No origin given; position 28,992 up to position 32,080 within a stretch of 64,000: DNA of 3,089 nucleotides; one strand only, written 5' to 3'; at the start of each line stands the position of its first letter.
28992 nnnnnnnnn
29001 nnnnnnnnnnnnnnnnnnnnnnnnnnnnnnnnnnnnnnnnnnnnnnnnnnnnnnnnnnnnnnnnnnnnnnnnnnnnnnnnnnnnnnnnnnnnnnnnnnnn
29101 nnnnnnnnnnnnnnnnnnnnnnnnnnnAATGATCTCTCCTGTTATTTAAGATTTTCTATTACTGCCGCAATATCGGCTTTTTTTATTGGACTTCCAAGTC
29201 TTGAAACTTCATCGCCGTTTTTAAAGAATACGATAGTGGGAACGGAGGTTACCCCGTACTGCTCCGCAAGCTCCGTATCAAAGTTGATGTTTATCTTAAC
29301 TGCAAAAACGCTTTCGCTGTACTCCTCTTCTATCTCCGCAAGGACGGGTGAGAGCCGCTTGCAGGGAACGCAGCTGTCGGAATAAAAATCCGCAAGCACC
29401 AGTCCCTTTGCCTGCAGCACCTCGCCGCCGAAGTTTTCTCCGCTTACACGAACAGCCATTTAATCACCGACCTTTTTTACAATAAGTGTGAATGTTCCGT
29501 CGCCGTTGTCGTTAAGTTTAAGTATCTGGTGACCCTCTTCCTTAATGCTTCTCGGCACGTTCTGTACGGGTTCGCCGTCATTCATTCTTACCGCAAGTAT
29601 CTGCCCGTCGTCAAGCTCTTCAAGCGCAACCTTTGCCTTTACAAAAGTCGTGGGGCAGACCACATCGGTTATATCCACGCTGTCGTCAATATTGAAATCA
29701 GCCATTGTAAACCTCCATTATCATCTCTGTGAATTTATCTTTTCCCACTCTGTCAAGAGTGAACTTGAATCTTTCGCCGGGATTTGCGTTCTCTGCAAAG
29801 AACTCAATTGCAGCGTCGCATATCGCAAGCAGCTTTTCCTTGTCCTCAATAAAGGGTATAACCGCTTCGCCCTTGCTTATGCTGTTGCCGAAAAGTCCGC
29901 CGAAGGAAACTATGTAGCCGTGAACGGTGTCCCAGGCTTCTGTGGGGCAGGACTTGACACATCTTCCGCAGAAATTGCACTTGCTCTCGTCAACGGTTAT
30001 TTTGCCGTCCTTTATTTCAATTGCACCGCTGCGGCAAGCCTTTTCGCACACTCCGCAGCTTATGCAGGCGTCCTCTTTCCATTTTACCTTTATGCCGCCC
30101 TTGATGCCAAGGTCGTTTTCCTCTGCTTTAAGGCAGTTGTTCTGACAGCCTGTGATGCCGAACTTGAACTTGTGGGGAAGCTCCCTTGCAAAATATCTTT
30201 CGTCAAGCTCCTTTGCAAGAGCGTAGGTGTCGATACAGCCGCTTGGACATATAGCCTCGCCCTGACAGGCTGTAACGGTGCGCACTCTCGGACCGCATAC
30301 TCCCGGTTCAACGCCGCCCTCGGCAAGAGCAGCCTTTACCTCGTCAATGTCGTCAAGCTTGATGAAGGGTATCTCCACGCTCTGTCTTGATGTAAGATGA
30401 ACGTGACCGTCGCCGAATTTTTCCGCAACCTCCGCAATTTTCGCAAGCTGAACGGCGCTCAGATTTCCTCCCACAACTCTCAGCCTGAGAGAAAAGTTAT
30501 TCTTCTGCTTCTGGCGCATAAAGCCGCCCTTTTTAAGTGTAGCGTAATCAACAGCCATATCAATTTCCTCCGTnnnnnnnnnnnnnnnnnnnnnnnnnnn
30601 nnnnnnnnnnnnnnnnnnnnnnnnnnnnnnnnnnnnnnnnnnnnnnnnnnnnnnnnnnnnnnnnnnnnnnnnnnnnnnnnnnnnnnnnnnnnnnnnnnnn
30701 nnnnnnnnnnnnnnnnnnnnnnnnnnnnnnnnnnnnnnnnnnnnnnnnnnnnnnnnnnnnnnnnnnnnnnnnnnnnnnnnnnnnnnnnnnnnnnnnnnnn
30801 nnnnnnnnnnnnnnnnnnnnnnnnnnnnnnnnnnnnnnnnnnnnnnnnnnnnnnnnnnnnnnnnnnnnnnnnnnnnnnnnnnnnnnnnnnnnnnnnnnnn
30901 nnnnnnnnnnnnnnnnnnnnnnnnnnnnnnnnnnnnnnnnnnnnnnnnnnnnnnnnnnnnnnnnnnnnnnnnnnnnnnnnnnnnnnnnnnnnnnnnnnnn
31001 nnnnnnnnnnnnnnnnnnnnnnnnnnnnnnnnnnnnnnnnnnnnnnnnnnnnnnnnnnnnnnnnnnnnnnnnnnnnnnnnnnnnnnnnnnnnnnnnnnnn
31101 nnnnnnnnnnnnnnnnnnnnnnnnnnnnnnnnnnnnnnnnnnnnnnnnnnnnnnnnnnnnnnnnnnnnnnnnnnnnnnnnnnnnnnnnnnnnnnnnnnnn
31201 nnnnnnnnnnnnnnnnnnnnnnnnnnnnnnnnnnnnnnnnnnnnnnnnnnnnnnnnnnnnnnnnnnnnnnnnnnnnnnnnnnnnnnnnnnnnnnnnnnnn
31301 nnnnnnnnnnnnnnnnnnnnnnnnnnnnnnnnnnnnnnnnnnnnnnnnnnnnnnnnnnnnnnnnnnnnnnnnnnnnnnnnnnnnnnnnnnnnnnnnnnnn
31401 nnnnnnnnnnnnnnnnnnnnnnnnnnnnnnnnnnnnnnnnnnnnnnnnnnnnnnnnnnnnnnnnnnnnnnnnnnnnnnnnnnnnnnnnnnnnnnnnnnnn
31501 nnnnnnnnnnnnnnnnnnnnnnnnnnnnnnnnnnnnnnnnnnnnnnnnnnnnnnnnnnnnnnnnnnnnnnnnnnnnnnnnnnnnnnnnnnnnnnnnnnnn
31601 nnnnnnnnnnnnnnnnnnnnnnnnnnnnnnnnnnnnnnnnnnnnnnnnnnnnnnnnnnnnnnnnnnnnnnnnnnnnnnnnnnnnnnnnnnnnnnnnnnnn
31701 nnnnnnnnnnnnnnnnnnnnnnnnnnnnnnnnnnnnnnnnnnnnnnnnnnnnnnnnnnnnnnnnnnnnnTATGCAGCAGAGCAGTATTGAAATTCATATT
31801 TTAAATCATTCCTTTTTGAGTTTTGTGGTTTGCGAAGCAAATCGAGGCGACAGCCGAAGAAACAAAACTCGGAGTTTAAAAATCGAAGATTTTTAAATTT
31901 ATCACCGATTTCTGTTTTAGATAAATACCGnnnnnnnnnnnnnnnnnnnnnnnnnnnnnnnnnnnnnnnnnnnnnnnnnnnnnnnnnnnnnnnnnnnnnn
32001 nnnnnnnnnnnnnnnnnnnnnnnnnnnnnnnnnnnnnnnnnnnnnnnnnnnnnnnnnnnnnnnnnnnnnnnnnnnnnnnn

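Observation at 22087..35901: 16-gene operon for a complete sulfate-to-homocysteine route via a protein thiocarboxylate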

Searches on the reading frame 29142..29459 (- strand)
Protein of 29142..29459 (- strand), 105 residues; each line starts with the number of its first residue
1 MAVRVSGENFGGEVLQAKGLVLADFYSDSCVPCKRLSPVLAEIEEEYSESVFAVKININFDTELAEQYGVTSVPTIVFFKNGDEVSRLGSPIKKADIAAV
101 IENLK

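Call 3: search_protein_families(library=pfam, proteins=[window:29142-29459:-])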
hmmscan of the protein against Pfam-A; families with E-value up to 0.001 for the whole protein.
window:29142-29459:- (105 aa): 6 families
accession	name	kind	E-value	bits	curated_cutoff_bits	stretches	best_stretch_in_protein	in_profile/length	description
PF00085.26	Thioredoxin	-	1.2e-23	83.5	23.5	1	4-102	4-102/103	Thioredoxin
PF13098.12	Thioredoxin_2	-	9.9e-10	39.1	27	1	18-100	5-103/104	Thioredoxin-like domain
PF13728.12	TraF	-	2.1e-06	28.2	23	1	24-84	135-205/224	F plasmid transfer operon protein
PF07449.17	HyaE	-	0.00011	22.6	22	1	39-88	49-99/108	Hydrogenase-1 expression protein HyaE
PF13905.12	Thioredoxin_8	-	0.00012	22.8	27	0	21-61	4-44/94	Thioredoxin-like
PF05768.20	Glrx-like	-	0.00069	20.3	26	1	28-102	8-77/77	Glutaredoxin-like domain (DUF836)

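Call 5: search_protein_families(library=ncbifam, proteins=[window:29142-29459:-], max_evalue=0.00001)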
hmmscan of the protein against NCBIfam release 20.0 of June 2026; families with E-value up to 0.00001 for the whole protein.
window:29142-29459:- (105 aa): 10 families
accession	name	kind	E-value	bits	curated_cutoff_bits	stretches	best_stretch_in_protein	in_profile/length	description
TIGR01068.1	thioredoxin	equivalog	3e-25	88.3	96.8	1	7-103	3-99/101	thioredoxin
NF047697.1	ThioredTrxAClost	equivalog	4.7e-21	74.9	140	1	4-102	3-102/105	thioredoxin TrxA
NF006898.0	PRK09381.1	equivalog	2.4e-19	69.7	138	1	4-86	7-89/109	thioredoxin TrxA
NF008229.0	PRK10996.1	equivalog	2.5e-17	62.9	125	1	13-101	47-135/141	thioredoxin TrxC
TIGR01126.1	pdi_dom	equivalog_domain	1.6e-12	47.7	107.2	1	7-87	3-87/105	protein disulfide-isomerase domain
TIGR01130.1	ER_PDI_fam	subfamily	2.2e-10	40.7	344.25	1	5-98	6-101/476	protein disulfide-isomerase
TIGR00411.1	redox_disulf_1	equivalog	4.7e-08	33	92.75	1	25-99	6-77/82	MJ0307 family thioredoxin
NF045694.1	seleno_TsoB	exception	1.2e-06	26.9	805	1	18-86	474-551/572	rhodanese/DsbD fusion-like selenoprotein TsoB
TIGR02740.1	TraF-like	hypoth_equivalog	3e-06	26.7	232.25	0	22-89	173-252/276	TraF-like protein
NF001419.0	PRK00293.1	subfamily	6.7e-06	24.9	330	1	18-87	477-555/574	protein-disulfide reductase DsbD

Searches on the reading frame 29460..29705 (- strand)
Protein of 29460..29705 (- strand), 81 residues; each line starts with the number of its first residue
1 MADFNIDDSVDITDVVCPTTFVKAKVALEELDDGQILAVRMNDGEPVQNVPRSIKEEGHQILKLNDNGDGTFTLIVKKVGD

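Call 3: search_protein_families(library=pfam, proteins=[window:29460-29705:-])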
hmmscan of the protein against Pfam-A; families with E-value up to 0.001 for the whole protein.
window:29460-29705:- (81 aa): 1 family
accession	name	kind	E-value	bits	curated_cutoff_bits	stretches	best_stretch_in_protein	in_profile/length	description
PF01206.22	TusA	-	4.4e-19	68.5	28.6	1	10-78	3-70/70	Sulfurtransferase TusA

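Call 5: search_protein_families(library=ncbifam, proteins=[window:29460-29705:-], max_evalue=0.00001)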
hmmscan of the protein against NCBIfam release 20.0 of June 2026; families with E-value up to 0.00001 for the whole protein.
window:29460-29705:- (81 aa): 3 families
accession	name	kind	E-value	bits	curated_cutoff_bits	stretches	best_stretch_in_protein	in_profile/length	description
NF041048.1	TusA_like_YeeD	exception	1.1e-08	34.6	147.5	1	10-78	4-72/72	thiosulfate utilization sulfurtransferase TsuB/YeeD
NF008242.0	PRK11018.1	equivalog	4.8e-08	32.5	79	1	5-69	6-70/78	sulfurtransferase-like selenium metabolism protein YedF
TIGR03527.1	selenium_YedF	equivalog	5.2e-06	26.4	110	1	10-78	1-68/194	sulfurtransferase-like selenium metabolism protein YedF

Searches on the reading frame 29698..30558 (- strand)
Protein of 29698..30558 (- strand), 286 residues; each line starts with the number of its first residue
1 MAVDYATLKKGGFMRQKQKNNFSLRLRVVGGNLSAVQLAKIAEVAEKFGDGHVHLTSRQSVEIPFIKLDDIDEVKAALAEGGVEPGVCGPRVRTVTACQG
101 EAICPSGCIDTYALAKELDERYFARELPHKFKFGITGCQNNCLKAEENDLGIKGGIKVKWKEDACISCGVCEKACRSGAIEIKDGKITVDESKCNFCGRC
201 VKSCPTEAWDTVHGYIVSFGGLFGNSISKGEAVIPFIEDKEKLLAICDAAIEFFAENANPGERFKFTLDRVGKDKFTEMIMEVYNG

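Call 3: search_protein_families(library=pfam, proteins=[window:29698-30558:-])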
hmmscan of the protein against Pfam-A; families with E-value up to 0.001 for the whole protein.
window:29698-30558:- (286 aa): 10 families
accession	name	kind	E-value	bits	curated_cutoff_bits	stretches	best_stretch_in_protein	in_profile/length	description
PF01077.27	NIR_SIR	-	2.8e-30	105.3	27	1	88-283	1-153/158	Nitrite and sulphite reductase 4Fe-4S domain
PF03460.22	NIR_SIR_ferr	-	2.1e-22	79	24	1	15-80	2-68/69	Nitrite/Sulfite reductase ferredoxin-like half domain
PF00037.32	Fer4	-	1.1e-13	50.8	21.1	2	187-208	1-22/24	4Fe-4S binding domain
PF12838.12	Fer4_7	-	2.5e-10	41.1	27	1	165-208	2-52/52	4Fe-4S dicluster domain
PF12837.12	Fer4_6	-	2.9e-10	40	25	2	186-209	1-24/24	4Fe-4S binding domain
PF13237.11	Fer4_10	-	4e-09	36.7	25.5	2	160-205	4-53/53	4Fe-4S dicluster domain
PF14697.11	Fer4_21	-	7.9e-08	32.8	35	1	161-207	4-55/59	4Fe-4S dicluster domain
PF13187.11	Fer4_9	-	1.3e-07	31.9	27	1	164-207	1-50/52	4Fe-4S dicluster domain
PF12797.12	Fer4_2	-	1.6e-05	25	24.5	0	186-206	2-22/22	4Fe-4S binding domain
PF25160.1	LdpA_Fe-S-bd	-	0.00029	21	27.6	1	171-209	9-43/49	LdpA Fe-S cluster-binding domain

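Call 5: search_protein_families(library=ncbifam, proteins=[window:29698-30558:-], max_evalue=0.00001)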
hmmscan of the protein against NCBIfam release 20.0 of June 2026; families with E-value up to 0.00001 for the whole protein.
window:29698-30558:- (286 aa): 40 families (the best 25 are shown)
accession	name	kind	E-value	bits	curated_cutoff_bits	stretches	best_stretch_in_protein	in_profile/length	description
TIGR02912.1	sulfite_red_C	equivalog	3.8e-49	167.4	324.1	1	4-280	3-296/314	sulfite reductase subunit C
TIGR02066.1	dsrB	equivalog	2.8e-26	92.4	341.5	1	32-280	40-311/341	dissimilatory-type sulfite reductase subunit beta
TIGR02374.1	nitri_red_nirB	equivalog_domain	3.1e-25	88.7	578.35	1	18-160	555-697/794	nitrite reductase large subunit NirB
TIGR02064.1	dsrA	equivalog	4.4e-21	75.2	392.85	1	22-280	82-366/402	dissimilatory-type sulfite reductase subunit alpha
NF007125.0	PRK09566.1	equivalog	1.3e-20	73.3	594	1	12-161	312-460/513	ferredoxin--nitrite reductase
NF007126.0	PRK09567.1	equivalog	1e-18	66.9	523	1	12-162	365-514/595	NirA family protein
NF011565.0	PRK14989.1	subfamily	2.8e-17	62.1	883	1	17-155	559-698/847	nitrite reductase large subunit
TIGR02435.1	CobG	equivalog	6.6e-16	58.3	234.8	1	11-152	245-381/388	precorrin-3B synthase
NF043069.1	T4HPD_activ_SAM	equivalog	1.5e-13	50.8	425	1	137-212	26-100/299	trans-4-hydroxy-L-proline dehydratase activase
NF058577.1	FdxA_fam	equivalog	5.2e-11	42.6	65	1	162-208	6-52/52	4Fe-4S ferredoxin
NF038196.1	ferrodoxin_EFR1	subfamily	6.4e-11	42.8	75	1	160-209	181-229/242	EFR1 family ferrodoxin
NF040770.1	hetero_SS_HdrA2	exception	2.4e-10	39.2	1100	1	158-211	572-625/777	CoB-CoM heterodisulfide reductase HdrA2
NF010029.0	PRK13504.1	equivalog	2.9e-09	35.8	457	1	17-100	75-159/575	NADPH-dependent assimilatory sulfite reductase hemoprotein subunit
NF005504.0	PRK07118.1-3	equivalog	7.5e-09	35.4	437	1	153-209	209-265/293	Fe-S cluster domain-containing protein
NF006221.0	PRK08348.1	subfamily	3e-08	33.4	124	1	157-217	38-100/136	NADH-plastoquinone oxidoreductase subunit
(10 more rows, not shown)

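Call 42: search_solved_structures(query=window:29698-30558:-, max_evalue=0.00001)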
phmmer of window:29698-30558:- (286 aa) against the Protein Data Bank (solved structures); distinct sequences matched with E-value up to 0.00001: 38.
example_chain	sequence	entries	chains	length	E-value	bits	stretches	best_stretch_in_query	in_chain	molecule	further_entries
7npa_A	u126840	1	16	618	6.8e-39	137.1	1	8-283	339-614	Coenzyme F420-dependent sulfite reductase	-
7np8_A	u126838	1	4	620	1.4e-38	136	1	7-283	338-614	Coenzyme F420-dependent sulfite reductase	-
9tn7_A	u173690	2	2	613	1.6e-37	132.6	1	12-281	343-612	Coenzyme F420 hydrogenase/dehydrogenase beta subunit domain protein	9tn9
3b0l_A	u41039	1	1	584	2.7e-17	66.2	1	14-156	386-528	Nitrite reductase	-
3mm5_B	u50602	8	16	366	3.3e-17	65.9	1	33-279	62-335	Sulfite reductase, dissimilatory-type subunit beta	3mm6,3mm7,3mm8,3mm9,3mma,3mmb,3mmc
3b0m_A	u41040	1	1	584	5.7e-17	65.1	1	14-156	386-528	Nitrite reductase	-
3vlx_A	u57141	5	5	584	5.7e-17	65.1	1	14-156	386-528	Nitrite reductase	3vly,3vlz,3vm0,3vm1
3b0j_A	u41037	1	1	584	5.7e-17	65.1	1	14-156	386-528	Nitrite reductase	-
3b0n_A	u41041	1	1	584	6.2e-17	65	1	14-156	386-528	Nitrite reductase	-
3b0g_A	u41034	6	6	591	6.2e-17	65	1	14-156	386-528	Nitrite reductase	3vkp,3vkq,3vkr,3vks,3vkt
9sfi_O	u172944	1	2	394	1.3e-16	63.9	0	164-206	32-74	Ferredoxin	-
3b0h_A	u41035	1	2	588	5.3e-16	62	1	13-157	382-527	Nitrite reductase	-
9sfi_T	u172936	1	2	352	7.5e-16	61.5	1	153-208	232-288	4Fe-4S ferredoxin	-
2akj_A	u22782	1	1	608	9.8e-16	61.1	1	12-156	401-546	Ferredoxin--nitrite reductase, chloroplast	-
9sw6_H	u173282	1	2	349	2.5e-15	59.8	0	155-208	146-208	Tungsten formylmethanofuran dehydrogenase, subunit F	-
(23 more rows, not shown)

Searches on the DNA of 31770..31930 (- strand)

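Call 83: build_rna_model(alignment_id=A5)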
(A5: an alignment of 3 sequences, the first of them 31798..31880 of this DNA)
Model R1 built from alignment A5 (3 sequences, 84 columns); structure: RNAalifold consensus.
model positions 78; base pairs 13; branch points 0; effective number of sequences 2.41; information 0.725 bits per position. Calibrated on 0.2 Mb of random sequence (short: E-values are rough).
structure used (alignment columns):
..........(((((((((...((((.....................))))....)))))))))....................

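Call 84: search_with_rna_model(model_id=R1, sources=[window, L002, L003, L004, L008, L009, L010, L013, L014, L015, L016, L017, L018, L019, L020, L021, L022, L023, L024, L025, L026, L027, L028, L029, L031, L032, L033, L034, L035, L036, L039, L041, L043, L046, L047, L048, L049, L051, L053, L055, L056, L057, L059, L060, L063, L064, L065, L067, L069, L070, L071, L072, L073, L074, L075, L076, L077, L078, L079, L081, L006, L011, L038, L042, L044, L045, L052, L054, L062, L066, L068, L080], max_evalue=1)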
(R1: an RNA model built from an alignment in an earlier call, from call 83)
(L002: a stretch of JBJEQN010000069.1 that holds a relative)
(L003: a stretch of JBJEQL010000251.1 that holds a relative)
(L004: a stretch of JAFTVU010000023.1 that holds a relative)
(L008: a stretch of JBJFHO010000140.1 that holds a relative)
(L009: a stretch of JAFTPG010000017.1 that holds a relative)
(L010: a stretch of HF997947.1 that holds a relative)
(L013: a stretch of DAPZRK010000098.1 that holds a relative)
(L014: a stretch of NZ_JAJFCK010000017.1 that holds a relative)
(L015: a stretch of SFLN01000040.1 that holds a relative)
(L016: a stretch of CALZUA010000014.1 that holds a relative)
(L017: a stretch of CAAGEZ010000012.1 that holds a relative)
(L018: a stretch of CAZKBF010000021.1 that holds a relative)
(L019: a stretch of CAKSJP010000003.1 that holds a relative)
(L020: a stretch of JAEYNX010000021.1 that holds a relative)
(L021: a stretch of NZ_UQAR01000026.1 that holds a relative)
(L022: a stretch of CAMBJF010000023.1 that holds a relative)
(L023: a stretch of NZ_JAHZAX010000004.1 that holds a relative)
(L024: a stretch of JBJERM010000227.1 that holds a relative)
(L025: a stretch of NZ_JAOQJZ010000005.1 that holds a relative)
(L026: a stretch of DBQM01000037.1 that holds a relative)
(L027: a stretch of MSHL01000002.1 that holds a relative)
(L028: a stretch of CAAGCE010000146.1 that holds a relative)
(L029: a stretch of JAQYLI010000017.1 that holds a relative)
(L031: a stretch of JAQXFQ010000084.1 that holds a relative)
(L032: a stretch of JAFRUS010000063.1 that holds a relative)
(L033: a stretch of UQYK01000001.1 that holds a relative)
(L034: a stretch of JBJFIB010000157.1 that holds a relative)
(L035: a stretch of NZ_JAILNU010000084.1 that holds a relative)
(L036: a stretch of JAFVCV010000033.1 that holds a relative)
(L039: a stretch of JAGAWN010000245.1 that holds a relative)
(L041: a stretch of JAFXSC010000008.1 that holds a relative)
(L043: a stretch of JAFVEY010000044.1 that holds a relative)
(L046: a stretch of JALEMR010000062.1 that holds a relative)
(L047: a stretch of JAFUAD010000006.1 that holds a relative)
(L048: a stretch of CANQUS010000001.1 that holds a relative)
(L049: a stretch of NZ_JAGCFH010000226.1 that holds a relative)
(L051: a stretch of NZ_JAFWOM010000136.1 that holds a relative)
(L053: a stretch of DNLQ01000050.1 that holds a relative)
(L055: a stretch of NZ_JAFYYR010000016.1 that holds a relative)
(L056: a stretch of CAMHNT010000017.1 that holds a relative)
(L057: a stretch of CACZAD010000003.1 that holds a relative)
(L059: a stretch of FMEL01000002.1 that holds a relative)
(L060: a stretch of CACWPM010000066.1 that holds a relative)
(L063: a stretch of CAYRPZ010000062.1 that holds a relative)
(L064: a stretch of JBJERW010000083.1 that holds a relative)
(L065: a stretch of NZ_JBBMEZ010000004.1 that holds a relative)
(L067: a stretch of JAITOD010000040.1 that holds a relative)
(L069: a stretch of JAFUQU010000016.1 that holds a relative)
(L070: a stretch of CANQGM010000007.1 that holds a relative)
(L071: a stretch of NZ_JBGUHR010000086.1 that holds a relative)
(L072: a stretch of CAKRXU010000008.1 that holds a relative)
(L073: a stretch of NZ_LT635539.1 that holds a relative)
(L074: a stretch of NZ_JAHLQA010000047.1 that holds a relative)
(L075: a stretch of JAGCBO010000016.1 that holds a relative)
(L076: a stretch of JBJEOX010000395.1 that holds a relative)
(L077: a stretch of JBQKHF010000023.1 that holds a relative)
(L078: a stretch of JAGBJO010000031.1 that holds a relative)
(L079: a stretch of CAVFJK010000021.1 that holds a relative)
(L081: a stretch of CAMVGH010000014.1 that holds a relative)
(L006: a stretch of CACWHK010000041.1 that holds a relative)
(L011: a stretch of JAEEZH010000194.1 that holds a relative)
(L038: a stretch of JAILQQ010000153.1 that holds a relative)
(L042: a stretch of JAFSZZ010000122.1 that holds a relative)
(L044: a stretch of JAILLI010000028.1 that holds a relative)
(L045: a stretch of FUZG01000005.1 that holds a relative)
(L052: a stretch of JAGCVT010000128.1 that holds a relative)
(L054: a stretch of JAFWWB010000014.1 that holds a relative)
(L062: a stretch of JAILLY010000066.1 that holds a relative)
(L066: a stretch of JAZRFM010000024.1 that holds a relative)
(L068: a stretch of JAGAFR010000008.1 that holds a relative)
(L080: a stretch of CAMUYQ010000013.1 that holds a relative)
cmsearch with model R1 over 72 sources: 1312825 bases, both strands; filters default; matches with E-value up to 1: 6.
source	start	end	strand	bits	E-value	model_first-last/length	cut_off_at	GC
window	31798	31875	-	99.5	3.5e-20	1-78/78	no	0.4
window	26677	26752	-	87.7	2.7e-17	1-78/78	no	0.39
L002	12376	12451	+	87.7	2.7e-17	1-78/78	no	0.39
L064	7187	7263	+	66.2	4.4e-12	1-78/78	no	0.47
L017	7235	7311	+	30.4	0.0022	1-78/78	no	0.45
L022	10225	10301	+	30.4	0.0022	1-78/78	no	0.45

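Call 86: search_rna_families(source=window, start=31770, end=31930, threshold=evalue, max_evalue=10)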
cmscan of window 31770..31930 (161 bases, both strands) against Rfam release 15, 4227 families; matches with E-value up to 10: 9.
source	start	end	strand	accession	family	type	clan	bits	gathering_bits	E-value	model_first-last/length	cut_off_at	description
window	31788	31902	+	RF03162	TD-2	Gene; sRNA;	CL00124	28.5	48.7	0.0098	1-98/98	no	TD-2 RNA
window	31795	31898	+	RF01859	Phe_leader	Cis-reg; leader;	-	17.7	55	0.77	1-125/125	no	Phenylalanine leader peptide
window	31864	31921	-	RF01393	isrJ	Gene; sRNA;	-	17.4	37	0.33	1-75/75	no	isrJ Hfq binding RNA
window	31793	31924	+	RF01606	plasmodium_snoR31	Gene; snRNA; snoRNA; HACA-box;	-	17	60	4.6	1-145/145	no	small nucleolar RNA snoR31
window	31801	31838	+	RF01841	veev_FSE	Cis-reg; frameshift_element;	-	13.6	55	2.6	1-71/71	no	venezuelan equine encephalitis virus ribosomal frameshift element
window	31824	31899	+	RF03078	chrB-a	Cis-reg;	-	12.3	43.9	5.5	1-80/80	no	chrB-a RNA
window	31863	31914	-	RF03483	MIR319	Gene; miRNA;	-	12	54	8.3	1-92/92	no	MIR319 microRNA precursor family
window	31876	31930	-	RF02617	SSRC10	Gene; sRNA;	-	10.6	56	9.8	59-113/113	5'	Streptococcus sRNA 10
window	31825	31890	-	RF01930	bxd_2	Gene; lncRNA;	-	10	80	3.3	1-91/91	no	Bithoraxoid conserved region 2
